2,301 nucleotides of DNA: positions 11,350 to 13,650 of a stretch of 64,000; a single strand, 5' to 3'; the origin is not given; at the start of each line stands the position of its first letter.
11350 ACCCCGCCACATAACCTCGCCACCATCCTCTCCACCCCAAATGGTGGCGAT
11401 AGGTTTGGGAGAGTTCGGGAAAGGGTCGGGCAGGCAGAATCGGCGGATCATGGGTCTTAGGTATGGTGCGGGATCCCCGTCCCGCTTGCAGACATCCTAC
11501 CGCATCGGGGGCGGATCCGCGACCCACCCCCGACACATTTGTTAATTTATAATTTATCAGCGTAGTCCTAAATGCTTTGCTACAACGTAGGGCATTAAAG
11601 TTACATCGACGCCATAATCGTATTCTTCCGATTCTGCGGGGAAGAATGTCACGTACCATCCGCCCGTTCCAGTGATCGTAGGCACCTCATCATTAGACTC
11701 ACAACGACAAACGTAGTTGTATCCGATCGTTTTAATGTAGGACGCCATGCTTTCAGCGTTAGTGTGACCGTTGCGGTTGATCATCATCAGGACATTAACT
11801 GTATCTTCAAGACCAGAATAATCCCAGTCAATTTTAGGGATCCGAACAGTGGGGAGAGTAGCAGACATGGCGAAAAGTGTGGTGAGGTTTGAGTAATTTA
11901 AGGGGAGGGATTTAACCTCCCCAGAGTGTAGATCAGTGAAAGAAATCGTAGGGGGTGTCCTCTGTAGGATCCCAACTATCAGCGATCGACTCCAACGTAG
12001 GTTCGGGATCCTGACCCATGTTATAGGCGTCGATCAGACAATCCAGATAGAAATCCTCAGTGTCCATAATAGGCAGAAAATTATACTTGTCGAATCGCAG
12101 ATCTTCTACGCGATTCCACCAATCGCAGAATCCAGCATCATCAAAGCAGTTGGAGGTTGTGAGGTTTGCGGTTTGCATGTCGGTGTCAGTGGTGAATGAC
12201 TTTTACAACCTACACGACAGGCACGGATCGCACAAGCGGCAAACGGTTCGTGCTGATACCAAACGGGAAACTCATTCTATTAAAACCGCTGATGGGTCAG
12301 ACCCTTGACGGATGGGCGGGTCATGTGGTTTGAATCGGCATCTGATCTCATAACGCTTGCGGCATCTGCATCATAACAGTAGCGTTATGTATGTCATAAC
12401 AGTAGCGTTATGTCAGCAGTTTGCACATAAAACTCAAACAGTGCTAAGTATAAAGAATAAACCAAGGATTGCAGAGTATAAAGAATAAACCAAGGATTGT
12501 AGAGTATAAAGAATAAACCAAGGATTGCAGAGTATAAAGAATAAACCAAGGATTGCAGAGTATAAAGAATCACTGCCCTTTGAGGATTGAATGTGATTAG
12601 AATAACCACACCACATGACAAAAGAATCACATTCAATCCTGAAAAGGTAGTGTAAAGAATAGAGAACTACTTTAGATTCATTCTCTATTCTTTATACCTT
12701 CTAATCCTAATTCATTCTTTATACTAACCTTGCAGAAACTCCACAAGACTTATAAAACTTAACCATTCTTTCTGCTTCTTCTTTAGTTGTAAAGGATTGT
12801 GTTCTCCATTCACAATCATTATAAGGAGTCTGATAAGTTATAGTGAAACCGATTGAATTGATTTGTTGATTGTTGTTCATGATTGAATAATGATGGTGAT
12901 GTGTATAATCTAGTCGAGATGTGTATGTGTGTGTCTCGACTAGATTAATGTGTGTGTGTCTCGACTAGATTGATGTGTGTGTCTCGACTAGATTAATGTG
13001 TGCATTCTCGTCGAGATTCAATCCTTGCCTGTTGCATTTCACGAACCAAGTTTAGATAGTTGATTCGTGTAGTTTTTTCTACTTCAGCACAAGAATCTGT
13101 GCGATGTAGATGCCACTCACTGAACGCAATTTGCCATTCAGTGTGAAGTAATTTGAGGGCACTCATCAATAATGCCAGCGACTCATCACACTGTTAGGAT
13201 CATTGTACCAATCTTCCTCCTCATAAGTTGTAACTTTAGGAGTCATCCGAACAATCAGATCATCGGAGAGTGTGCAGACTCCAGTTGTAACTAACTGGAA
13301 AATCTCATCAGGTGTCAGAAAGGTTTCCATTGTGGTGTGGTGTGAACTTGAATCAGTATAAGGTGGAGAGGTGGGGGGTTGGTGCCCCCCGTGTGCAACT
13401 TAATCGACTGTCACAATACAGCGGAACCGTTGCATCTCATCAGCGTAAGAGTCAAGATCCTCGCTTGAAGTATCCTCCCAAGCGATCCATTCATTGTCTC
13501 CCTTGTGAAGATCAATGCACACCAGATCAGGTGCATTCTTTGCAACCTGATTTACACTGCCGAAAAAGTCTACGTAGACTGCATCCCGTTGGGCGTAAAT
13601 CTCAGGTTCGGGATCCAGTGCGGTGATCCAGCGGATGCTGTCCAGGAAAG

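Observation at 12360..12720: Dense non-coding repeat locus that resembles an origin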

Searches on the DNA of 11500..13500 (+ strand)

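Call 8: search_dna_similar(query=window:11500-13500:+, collection=phages, mode=near, max_rows=30)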
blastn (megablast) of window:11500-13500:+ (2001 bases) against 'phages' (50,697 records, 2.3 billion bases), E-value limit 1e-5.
No match.

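Call 11: search_dna_similar(query=window:12300-13050:+, collection=phages, mode=distant, max_rows=30, max_evalue=0.01)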
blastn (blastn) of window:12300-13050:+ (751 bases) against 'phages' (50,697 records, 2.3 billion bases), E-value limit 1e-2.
No match.

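Call 35: search_rna_families(source=window, start=11800, end=13400, threshold=evalue, max_evalue=10)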
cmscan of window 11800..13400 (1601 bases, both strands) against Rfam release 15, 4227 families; matches with E-value up to 10: 17.
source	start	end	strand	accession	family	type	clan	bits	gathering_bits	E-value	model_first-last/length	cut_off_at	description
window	12475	12579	+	RF02155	NCRUPAR_2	Gene; lncRNA;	-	24.9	80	3.4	1-99/99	no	Non-protein coding RNA, upstream of F2R/PAR1 conserved region 2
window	12562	12713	-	RF02452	ncr1575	Gene; sRNA;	-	22.2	60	2.1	1-212/212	no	Bacillus sRNA ncr1575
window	12906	12947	+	RF03729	mir-2363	Gene; miRNA;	-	21.5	90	0.68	16-57/72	no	mir-2363 microRNA precursor family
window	12631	12699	+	RF00238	ctRNA_pND324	Gene; antisense;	-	21.2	45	4.1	1-86/86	no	ctRNA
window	12563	12721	-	RF01473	rli41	Gene; sRNA;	-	20.2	55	0.18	153-398/494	no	Listeria sRNA rli41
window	12568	12658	-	RF04125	MIR9408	Gene; miRNA;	-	20.2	90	0.74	1-117/117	no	MIR9408 microRNA precursor family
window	12899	12955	+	RF04302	mir-506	Gene; miRNA;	CL00140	19.2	84.5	0.93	1-81/81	no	mir-506 microRNA precursor family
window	12576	12647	-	RF00642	mir-23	Gene; miRNA;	-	17.7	52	1.8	1-73/73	no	mir-23 microRNA precursor family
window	12569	12654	-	RF03835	mir-955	Gene; miRNA;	-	17.3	50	2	1-81/81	no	mir-955 microRNA precursor family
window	11847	11925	-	RF03725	mir-7094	Gene; miRNA;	-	17.1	90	2.9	1-60/60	no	mir-7094 microRNA precursor family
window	12899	12956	+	RF04238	mir-4012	Gene; miRNA;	-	17.1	80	5.9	1-63/63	no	mir-4012 microRNA precursor family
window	13095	13194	-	RF00614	SNORA11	Gene; snRNA; snoRNA; HACA-box;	-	16.5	36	2.3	1-129/129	no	Small nucleolar RNA SNORA11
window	12639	12706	+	RF00908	MIR529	Gene; miRNA;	-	16.4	75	2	1-131/131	no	MIR529 microRNA precursor family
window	12541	12628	+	RF02937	Clostridiales-2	Gene; sRNA;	-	15.7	58.6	1.9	1-82/82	no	Clostridiales-2 RNA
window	13136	13193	-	RF01310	sR7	Gene; snRNA; snoRNA; CD-box;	-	13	37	6.1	1-57/57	no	Small nucleolar RNA sR7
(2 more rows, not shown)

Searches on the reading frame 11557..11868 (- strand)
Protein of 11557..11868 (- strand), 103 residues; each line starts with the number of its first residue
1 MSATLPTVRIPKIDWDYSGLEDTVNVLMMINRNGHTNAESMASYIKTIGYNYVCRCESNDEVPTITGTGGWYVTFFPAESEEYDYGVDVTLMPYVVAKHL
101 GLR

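Call 25: search_protein_families(library=pfam, proteins=[window:11557-11868:-], max_evalue=0.1)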
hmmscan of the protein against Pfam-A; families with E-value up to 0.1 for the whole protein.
window:11557-11868:- (103 aa): 1 family
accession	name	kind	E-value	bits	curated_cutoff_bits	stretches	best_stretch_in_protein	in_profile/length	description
PF00842.27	Ala_racemase_C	-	0.098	12.7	25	0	22-58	87-121/127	Alanine racemase, C-terminal domain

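Call 26: search_protein_families(library=phrogs, proteins=[window:11557-11868:-], max_evalue=0.01)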
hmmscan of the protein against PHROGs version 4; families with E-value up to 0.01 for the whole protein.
window:11557-11868:- (103 aa): 0 families

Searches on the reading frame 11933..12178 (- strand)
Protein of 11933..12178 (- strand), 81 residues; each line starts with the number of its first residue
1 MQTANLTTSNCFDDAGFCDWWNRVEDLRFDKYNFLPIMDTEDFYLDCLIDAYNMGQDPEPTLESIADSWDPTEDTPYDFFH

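Call 25: search_protein_families(library=pfam, proteins=[window:11933-12178:-], max_evalue=0.1)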
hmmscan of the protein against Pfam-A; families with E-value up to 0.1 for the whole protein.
window:11933-12178:- (81 aa): 0 families

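Call 26: search_protein_families(library=phrogs, proteins=[window:11933-12178:-], max_evalue=0.01)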
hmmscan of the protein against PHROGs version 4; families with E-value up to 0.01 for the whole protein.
window:11933-12178:- (81 aa): 0 families

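Call 29: find_related_loci(query=window:11933-12178:-, collection=viral_contigs, flank=4000)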
Query window:11933-12178:- (81 aa) in viral_contigs; peptide patterns used: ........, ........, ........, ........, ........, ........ (x = any residue, [..] = any of these).
3 stretches matched a pattern; 1 encode a relative of the query (tblastn E <= 1e-3); 1 distinct loci.
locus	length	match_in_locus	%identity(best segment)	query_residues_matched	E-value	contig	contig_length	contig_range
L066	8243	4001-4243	98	1-81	8e-54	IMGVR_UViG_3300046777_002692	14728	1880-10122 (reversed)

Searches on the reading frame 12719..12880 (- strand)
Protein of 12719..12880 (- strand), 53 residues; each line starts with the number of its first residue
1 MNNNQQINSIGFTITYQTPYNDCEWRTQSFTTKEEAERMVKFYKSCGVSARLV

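Call 25: search_protein_families(library=pfam, proteins=[window:12719-12880:-], max_evalue=0.1)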
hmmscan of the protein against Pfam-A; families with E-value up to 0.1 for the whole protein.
window:12719-12880:- (53 aa): 0 families

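Call 26: search_protein_families(library=phrogs, proteins=[window:12719-12880:-], max_evalue=0.01)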
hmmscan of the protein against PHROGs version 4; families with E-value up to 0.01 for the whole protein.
window:12719-12880:- (53 aa): 0 families

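Call 28: find_related_loci(query=window:12719-12880:-, collection=viral_contigs, flank=4000)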
Query window:12719-12880:- (53 aa) in viral_contigs; peptide patterns used: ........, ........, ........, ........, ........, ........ (x = any residue, [..] = any of these).
78 stretches matched a pattern; 64 encode a relative of the query (tblastn E <= 1e-3); 63 distinct loci.
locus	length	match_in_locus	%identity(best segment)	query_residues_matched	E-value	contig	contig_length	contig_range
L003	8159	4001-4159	98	1-53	2e-33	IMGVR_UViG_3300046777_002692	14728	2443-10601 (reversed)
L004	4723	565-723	85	1-53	2e-28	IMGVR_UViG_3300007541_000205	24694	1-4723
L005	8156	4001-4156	83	2-53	3e-28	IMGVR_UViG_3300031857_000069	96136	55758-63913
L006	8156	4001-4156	83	2-53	3e-28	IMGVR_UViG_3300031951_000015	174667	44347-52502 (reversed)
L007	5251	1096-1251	83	2-53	3e-28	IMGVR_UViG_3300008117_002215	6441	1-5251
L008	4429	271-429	79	1-53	1e-27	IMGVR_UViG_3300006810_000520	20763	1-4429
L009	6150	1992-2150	79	1-53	1e-27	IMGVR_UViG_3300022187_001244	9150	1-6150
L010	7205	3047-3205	81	1-53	2e-27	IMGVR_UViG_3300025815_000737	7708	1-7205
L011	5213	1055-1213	81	1-53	2e-27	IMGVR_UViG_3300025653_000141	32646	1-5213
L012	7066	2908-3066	77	1-53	6e-27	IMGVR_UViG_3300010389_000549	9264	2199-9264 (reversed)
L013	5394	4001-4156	81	2-53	6e-27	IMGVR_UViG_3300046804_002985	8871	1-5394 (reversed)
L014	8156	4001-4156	79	2-53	7e-27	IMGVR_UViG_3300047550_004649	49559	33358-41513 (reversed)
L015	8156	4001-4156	79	2-53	9e-27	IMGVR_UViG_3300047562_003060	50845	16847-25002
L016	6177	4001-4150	82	4-53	2e-26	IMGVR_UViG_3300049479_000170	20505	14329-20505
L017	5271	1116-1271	79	2-53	2e-26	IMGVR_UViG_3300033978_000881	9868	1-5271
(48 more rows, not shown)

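Call 34: search_dna_similar(query=window:12719-12880:-, collection=phages, mode=protein, max_rows=40, max_evalue=0.001)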
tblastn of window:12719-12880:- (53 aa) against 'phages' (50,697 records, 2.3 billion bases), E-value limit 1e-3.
No match.

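Call 48: find_homologous_proteins(query=window:12719-12880:-)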
Query window:12719-12880:- (53 aa): 24 proteins with E <= 0.001 among 24 candidates.
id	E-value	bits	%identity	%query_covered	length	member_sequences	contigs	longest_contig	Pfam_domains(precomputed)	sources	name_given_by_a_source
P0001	6.3e-28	112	98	100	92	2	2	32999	-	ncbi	-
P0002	2.9e-23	97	83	100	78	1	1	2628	-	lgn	-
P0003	1.2e-22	95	81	100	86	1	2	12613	-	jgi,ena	-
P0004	1.8e-22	95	79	98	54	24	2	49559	-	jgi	jgi:hypothetical protein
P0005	7.0e-22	93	81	100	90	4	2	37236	-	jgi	jgi:hypothetical protein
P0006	1.2e-21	92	77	98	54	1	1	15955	-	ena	-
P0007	2.9e-21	91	81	100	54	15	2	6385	-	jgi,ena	jgi:hypothetical protein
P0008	1.0e-20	89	82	94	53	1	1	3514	-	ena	-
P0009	1.7e-20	89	73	98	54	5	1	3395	-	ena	-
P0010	2.2e-20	88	73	98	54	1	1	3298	-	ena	-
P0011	2.5e-20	88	75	100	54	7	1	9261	-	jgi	jgi:hypothetical protein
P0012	4.1e-20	87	75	100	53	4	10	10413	-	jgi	jgi:hypothetical protein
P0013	6.8e-20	87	73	98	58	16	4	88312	-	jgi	jgi:hypothetical protein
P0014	8.8e-19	83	69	98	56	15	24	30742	-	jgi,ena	jgi:hypothetical protein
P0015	3.0e-18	82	77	89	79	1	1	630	-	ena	-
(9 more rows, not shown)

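Call 69: predict_structure(alignment_id=A2)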
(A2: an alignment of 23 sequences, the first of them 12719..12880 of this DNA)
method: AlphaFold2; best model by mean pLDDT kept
length: 53 residues; sequences in the alignment: 23
mean_pLDDT: 80.5   pTM: 0.59
mean pLDDT of the five models: 80.5, 80.0, 79.4, 76.8, 76.7
residues with pLDDT >= 90: 28; 70-90: 13; 50-70: 4; < 50: 8
segments of 3 or more residues with pLDDT < 50: 1-8
pLDDT, mean of each block of 10 residues (from residue 1): 47 85 83 93 92 90
secondary structure, 60 per line:
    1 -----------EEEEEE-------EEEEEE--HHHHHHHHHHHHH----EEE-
elements in order: E12-17 E25-30 H33-45 E50-52

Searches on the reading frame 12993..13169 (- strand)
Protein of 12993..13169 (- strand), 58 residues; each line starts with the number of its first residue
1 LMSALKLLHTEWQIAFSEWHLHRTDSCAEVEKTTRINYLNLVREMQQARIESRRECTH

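Call 25: search_protein_families(library=pfam, proteins=[window:12993-13169:-], max_evalue=0.1)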
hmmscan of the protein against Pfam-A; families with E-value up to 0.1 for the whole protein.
window:12993-13169:- (58 aa): 1 family
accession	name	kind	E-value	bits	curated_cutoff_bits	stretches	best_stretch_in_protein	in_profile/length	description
PF25822.1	UBL_USP40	-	0.0056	17.1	23.2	1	4-32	31-59/88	USP40 ubiquitin-like domain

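Call 26: search_protein_families(library=phrogs, proteins=[window:12993-13169:-], max_evalue=0.01)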
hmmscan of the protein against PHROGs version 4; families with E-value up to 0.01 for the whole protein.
window:12993-13169:- (58 aa): 0 families
